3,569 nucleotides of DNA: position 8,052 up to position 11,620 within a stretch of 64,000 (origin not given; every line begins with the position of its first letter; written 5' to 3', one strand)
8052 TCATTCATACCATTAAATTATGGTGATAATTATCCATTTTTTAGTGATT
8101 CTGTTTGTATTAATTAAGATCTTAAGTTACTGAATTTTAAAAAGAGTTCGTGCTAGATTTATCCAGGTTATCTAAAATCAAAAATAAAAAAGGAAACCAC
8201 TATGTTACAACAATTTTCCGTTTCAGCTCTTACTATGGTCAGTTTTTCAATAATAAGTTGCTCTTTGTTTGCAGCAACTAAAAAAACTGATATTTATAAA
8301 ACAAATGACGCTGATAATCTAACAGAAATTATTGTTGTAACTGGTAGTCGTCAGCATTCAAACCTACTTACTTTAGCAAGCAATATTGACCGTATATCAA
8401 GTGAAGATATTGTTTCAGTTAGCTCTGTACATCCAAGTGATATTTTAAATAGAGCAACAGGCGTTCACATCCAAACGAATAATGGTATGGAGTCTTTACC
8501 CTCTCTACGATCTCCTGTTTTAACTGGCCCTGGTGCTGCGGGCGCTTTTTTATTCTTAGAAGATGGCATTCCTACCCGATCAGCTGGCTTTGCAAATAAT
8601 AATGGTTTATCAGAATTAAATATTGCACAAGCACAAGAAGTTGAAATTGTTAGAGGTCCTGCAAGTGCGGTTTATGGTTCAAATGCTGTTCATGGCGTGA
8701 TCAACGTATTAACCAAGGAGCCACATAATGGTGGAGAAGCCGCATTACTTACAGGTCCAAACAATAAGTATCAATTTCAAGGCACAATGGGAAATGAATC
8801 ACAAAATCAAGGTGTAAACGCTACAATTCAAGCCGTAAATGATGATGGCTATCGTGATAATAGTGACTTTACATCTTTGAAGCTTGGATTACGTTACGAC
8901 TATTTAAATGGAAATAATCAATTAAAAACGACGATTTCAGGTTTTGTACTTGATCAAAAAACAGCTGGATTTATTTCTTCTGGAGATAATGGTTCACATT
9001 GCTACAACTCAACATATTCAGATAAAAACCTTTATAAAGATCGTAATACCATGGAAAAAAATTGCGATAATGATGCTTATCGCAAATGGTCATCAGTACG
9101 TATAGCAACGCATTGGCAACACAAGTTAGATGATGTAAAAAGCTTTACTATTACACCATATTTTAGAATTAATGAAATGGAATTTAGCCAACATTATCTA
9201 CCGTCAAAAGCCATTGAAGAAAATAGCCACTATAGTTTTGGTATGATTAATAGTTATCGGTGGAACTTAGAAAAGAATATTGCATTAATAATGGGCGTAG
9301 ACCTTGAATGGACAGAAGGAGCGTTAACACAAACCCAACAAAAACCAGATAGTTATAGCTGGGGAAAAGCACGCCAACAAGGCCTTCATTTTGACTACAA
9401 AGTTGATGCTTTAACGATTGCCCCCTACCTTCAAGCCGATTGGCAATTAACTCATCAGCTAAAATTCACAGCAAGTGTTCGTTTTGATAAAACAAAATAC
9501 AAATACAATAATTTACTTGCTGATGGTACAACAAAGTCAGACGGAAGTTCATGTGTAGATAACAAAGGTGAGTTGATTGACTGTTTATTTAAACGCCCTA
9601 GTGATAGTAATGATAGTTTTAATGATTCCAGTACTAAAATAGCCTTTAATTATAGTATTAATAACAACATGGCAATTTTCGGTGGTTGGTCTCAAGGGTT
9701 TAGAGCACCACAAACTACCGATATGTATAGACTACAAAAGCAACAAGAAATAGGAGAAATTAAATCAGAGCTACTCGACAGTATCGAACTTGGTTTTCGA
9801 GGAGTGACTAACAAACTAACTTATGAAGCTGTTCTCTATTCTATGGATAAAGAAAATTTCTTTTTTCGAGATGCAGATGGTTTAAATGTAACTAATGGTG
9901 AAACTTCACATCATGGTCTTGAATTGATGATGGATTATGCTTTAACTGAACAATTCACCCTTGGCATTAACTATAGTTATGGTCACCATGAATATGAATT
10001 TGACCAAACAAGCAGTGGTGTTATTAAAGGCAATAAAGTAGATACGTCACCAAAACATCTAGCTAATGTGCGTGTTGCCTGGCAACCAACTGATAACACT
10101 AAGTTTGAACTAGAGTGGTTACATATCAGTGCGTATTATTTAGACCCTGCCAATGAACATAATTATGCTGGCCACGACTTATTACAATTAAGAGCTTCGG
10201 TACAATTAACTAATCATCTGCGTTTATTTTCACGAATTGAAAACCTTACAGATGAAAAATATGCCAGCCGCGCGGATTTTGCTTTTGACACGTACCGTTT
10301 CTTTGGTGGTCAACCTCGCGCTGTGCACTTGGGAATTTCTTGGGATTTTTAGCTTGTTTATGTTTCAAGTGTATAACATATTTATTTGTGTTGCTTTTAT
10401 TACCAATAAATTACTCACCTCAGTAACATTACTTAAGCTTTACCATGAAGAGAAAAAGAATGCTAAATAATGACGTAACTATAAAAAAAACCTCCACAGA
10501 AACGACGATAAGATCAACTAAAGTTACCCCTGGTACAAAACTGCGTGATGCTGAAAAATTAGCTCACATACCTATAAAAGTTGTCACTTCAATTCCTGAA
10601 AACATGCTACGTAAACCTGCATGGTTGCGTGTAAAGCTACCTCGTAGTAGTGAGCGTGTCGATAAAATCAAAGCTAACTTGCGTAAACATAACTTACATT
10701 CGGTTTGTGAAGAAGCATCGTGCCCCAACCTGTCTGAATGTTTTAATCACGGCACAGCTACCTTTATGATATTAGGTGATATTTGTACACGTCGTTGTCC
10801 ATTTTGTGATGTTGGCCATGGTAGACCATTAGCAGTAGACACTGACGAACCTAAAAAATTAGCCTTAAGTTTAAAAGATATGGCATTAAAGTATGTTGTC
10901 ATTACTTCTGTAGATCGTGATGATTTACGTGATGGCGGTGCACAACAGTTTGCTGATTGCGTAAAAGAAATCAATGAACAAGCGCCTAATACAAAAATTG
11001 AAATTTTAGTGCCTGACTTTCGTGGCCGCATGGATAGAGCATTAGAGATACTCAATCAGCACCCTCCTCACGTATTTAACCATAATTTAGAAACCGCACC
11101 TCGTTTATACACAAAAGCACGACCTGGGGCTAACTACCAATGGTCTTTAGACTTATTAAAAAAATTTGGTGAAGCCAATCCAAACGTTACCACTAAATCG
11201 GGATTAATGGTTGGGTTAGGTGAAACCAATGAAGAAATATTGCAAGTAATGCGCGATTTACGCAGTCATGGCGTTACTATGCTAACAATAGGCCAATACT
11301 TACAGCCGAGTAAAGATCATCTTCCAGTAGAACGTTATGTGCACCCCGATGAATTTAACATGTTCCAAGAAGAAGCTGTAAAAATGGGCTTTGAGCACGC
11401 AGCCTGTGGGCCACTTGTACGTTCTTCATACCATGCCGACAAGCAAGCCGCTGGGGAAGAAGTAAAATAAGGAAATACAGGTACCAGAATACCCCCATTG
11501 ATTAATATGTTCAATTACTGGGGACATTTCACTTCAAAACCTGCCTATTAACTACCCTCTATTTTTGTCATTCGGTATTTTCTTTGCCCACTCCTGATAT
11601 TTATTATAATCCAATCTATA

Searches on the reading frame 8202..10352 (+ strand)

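Call 3: search_protein_families(library=pfam, proteins=[window:8202-10352:+])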
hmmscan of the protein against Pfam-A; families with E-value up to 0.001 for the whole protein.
window:8202-10352:+ (716 aa): 2 families
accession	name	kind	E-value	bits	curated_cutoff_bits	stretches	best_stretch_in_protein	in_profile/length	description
PF00593.30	TonB_dep_Rec_b-barrel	-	3.2e-38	133.2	27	1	218-682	7-436/436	TonB dependent receptor-like, beta-barrel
PF07715.20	Plug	-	2.1e-13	51.1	23.9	1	57-166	4-107/107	TonB-dependent Receptor Plug Domain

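Call 4: search_protein_families(library=ncbifam, proteins=[window:8202-10352:+])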
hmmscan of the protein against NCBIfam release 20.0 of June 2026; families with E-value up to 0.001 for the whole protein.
window:8202-10352:+ (716 aa): 25 families
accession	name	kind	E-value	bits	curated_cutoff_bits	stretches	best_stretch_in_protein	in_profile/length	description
TIGR01783.1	TonB-siderophor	subfamily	3.4e-37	128.4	223.5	1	79-716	23-649/649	TonB-dependent siderophore receptor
TIGR01779.1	TonB-B12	equivalog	2.3e-28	99.1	599.7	2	32-288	19-271/614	TonB-dependent vitamin B12 receptor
NF007926.1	PRK10641.1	equivalog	4.1e-28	98.3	836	2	25-352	10-326/617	TonB-dependent vitamin B12 receptor BtuB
TIGR01785.1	TonB-hemin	subfamily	1e-26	93.6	316.85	1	42-696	2-663/677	TonB-dependent heme/hemoglobin receptor family protein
NF041535.1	TonB_rec_PqqU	equivalog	1.3e-20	73.3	1200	1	120-702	81-658/676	TonB-dependent receptor PqqU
NF053590.1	TonB_dep_TOL0244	equivalog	3.8e-19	68.7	645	2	38-371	8-306/604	TOL_0244 family TonB-dependent receptor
TIGR01786.1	TonB-hemlactrns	subfamily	6.9e-19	67.7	323.75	2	214-691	261-690/719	TonB-dependent hemoglobin/transferrin/lactoferrin family receptor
NF010010.0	PRK13483.1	equivalog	2e-18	65.7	927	2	17-176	9-167/660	ligand-gated channel protein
NF007478.2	PRK10064.1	equivalog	6.1e-15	54.5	745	1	34-173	23-159/663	catecholate siderophore receptor CirA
NF010038.0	PRK13513.1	equivalog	1.7e-14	53.3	942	2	30-177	24-170/659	ligand-gated channel protein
NF010012.0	PRK13486.1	equivalog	3e-14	52.3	924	2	41-201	25-185/696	TonB-dependent receptor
NF041676.1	FecA_OM_dicitr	equivalog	2.3e-13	49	1100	2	472-715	519-772/773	TonB-dependent Fe(3+) dicitrate receptor FecA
NF010011.0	PRK13484.1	equivalog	1.2e-12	46.9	1197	2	142-177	129-164/682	IreA family TonB-dependent siderophore receptor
NF049945.1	TonB_dep_FCYXU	equivalog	1.8e-11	43.4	825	1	137-441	132-418/697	TonB-dependent receptor, FCYXU motif-type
TIGR01782.1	TonB-Xanth-Caul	subfamily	4.4e-10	38.5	310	1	565-716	708-868/868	TonB-dependent receptor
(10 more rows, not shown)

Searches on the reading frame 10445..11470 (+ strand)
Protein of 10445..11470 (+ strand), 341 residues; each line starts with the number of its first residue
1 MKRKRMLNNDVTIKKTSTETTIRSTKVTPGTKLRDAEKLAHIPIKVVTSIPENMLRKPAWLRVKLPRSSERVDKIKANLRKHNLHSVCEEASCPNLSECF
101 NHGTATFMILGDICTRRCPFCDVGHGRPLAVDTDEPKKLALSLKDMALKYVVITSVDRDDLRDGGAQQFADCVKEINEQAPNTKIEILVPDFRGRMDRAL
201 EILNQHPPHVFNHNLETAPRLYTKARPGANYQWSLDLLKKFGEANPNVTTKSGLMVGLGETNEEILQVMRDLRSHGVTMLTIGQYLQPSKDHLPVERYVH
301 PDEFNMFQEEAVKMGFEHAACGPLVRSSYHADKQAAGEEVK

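Call 3: search_protein_families(library=pfam, proteins=[window:10445-11470:+])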
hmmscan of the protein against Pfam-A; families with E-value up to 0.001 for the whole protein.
window:10445-11470:+ (341 aa): 2 families
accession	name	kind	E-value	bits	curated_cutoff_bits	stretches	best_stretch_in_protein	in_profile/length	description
PF04055.27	Radical_SAM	-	7.5e-24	85.2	29.5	1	108-272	1-166/166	Radical SAM superfamily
PF16881.10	LIAS_N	-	3.7e-08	34.2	27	1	53-93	57-96/96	N-terminal domain of lipoyl synthase of Radical_SAM family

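Call 4: search_protein_families(library=ncbifam, proteins=[window:10445-11470:+])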
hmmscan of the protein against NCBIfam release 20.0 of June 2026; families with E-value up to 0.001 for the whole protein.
window:10445-11470:+ (341 aa): 7 families
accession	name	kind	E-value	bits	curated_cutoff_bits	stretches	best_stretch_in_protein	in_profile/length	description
TIGR00510.1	lipA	equivalog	3.7e-141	469.7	310.25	1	43-339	3-299/302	lipoyl synthase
NF009544.0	PRK12928.1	subfamily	1.6e-130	434.7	210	1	40-335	13-297/300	lipoyl synthase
NF004019.1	PRK05481.1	subfamily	3.5e-129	430.1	203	1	57-338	1-280/286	lipoyl synthase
NF053790.1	LplA_LipA_fuse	exception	6.6e-119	398.2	800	1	47-334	324-606/606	bifunctional lipoate--protein ligase/lipoyl synthase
TIGR00433.2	bioB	equivalog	9.5e-09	34.9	225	1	198-287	136-223/307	biotin synthase BioB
NF053743.1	LipS2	equivalog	1e-06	28.5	270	1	218-278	138-196/292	LipS2 family lipoyl synthase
NF006308.0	PRK08508.1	equivalog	0.0001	21.6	377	1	146-293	56-196/279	biotin synthase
